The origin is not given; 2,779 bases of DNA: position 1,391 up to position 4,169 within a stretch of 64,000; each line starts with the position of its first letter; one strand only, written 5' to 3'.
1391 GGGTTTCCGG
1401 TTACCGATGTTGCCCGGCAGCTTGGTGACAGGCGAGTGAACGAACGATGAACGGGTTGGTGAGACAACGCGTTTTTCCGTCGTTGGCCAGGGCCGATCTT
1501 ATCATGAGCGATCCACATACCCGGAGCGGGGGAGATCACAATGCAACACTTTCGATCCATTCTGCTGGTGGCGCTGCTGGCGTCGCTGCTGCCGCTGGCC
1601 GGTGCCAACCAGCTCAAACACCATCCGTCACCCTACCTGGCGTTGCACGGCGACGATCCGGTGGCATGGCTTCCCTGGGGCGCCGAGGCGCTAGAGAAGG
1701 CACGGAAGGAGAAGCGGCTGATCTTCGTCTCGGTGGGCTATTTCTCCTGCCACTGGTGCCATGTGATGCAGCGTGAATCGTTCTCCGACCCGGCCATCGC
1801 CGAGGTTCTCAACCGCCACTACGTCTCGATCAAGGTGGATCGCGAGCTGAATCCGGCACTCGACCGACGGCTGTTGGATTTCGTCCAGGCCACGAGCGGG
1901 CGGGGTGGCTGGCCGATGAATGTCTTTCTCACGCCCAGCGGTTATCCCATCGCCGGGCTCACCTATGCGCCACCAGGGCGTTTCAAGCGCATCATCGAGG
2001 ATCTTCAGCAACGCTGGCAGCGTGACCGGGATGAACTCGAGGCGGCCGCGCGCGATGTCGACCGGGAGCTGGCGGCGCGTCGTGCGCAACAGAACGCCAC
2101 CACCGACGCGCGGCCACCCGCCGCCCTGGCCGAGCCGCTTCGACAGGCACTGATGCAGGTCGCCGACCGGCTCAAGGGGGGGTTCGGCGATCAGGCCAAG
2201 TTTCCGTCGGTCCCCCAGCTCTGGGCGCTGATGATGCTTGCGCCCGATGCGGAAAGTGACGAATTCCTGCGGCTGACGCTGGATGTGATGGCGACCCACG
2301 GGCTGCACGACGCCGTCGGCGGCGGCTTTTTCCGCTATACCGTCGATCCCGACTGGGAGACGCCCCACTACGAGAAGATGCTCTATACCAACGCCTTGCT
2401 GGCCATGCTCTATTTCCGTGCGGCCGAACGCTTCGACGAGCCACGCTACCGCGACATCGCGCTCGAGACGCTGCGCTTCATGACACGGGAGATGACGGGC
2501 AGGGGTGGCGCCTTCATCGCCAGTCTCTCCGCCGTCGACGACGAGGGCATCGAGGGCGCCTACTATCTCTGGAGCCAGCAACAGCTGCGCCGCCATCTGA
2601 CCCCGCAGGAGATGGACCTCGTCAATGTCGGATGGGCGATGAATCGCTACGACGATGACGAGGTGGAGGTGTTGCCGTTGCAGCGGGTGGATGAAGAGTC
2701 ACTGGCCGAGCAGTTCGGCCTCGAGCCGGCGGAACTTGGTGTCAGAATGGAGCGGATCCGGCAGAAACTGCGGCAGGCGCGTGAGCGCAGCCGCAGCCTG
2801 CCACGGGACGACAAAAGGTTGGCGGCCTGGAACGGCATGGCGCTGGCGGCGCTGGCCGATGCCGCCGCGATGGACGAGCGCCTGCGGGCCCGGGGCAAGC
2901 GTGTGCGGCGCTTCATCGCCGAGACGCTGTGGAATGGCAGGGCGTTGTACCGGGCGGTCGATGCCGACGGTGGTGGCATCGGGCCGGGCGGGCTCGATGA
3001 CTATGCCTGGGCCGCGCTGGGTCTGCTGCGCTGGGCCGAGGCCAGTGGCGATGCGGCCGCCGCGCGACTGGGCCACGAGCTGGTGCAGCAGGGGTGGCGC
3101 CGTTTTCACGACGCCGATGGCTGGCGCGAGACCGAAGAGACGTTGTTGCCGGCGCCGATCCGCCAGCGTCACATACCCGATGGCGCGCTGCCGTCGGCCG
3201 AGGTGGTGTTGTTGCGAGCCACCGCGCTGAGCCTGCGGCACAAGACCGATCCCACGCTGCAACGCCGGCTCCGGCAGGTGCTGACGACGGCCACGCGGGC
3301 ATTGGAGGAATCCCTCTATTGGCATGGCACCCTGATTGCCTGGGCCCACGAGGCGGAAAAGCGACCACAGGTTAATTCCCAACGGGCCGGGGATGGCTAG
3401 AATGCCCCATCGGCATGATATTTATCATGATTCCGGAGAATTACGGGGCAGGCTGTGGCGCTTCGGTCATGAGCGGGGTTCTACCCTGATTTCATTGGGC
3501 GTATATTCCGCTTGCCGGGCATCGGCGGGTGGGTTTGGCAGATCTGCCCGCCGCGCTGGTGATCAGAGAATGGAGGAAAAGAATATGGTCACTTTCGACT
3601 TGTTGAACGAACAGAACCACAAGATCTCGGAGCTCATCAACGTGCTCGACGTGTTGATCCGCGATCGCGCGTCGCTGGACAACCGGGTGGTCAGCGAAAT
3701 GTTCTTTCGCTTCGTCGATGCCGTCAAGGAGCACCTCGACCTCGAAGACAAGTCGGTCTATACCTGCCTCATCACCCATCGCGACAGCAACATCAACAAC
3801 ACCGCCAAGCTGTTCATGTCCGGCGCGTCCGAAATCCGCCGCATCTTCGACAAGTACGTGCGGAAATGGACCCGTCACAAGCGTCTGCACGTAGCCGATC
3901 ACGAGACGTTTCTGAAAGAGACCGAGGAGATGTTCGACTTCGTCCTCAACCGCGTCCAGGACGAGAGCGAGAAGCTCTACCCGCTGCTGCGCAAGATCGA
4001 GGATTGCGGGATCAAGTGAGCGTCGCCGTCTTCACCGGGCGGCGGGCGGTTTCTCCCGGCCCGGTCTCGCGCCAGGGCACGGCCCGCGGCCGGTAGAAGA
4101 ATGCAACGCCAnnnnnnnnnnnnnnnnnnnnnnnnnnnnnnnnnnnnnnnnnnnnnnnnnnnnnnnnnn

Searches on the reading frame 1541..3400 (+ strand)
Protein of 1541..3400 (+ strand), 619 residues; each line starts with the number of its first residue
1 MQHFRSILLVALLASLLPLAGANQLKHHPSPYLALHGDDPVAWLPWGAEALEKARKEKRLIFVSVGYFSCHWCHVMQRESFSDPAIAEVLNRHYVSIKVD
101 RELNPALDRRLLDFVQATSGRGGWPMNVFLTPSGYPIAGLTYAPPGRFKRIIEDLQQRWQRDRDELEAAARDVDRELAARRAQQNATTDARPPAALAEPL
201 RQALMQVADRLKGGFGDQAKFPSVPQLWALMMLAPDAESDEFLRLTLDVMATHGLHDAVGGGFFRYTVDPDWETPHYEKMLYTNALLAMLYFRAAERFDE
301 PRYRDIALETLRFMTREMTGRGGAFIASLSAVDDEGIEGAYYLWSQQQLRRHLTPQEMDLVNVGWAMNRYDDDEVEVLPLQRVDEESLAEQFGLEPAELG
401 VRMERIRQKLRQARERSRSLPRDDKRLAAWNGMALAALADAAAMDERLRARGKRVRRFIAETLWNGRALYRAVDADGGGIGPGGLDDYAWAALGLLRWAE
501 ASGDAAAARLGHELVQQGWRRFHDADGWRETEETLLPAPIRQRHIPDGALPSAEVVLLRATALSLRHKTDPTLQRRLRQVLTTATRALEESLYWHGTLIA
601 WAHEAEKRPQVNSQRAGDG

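Call 36: search_protein_families(library=pfam, proteins=[window:1541-3400:+])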
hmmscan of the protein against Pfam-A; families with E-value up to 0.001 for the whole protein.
window:1541-3400:+ (619 aa): 2 families
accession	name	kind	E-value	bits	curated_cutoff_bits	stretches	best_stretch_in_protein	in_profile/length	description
PF03190.21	Thioredox_DsbH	-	2e-56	190.9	27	1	23-177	2-162/163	Protein of unknown function, DUF255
PF13899.12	Thioredoxin_7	-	7e-08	32.9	27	1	42-132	1-83/83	Thioredoxin-like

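Call 38: find_encoding_contigs(protein=window:1541-3400:+, flank=10000, max_places=2)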
Protein window:1541-3400:+ (619 aa): 3 contigs read that carry it; 2 places shown.
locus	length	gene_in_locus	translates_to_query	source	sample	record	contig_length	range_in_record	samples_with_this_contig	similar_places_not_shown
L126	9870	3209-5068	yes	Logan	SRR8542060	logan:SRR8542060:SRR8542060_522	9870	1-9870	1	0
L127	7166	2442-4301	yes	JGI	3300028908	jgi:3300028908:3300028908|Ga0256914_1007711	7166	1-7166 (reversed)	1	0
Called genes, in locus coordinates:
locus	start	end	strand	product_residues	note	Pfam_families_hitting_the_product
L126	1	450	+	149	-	?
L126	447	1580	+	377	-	PF08448:PAS_4, PF13426:PAS_9, PF00512:HisKA, PF02518:HATPase_c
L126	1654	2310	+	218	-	PF00072:Response_reg, PF08281:Sigma70_r4_2, PF00196:GerE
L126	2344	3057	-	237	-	PF11306:DUF3108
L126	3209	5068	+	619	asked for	PF03190:Thioredox_DsbH, PF13899:Thioredoxin_7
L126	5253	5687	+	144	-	PF01814:Hemerythrin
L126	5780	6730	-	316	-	PF00294:PfkB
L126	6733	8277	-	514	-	PF01663:Phosphodiest (faint), PF01676:Metalloenzyme, PF06415:iPGM_N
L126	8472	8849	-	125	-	PF01844:HNH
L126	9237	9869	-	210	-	?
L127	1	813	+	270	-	?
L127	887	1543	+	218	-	PF00072:Response_reg, PF08281:Sigma70_r4_2, PF00196:GerE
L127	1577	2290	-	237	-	PF11306:DUF3108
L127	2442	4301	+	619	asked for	PF03190:Thioredox_DsbH, PF13899:Thioredoxin_7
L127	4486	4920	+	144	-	PF01814:Hemerythrin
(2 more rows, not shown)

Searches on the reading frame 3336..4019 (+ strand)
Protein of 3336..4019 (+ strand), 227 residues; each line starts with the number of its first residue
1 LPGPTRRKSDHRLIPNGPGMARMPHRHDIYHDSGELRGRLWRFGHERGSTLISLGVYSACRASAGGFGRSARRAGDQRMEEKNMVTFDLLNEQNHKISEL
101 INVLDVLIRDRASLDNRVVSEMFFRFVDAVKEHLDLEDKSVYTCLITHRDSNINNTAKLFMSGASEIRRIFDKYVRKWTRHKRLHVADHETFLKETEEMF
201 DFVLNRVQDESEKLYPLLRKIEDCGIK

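Call 36: search_protein_families(library=pfam, proteins=[window:3336-4019:+])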
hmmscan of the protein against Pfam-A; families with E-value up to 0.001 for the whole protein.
window:3336-4019:+ (227 aa): 1 family
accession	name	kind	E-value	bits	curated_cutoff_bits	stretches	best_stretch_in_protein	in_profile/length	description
PF01814.28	Hemerythrin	-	1.5e-08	35.6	25.3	1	87-218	3-127/127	Hemerythrin HHE cation binding domain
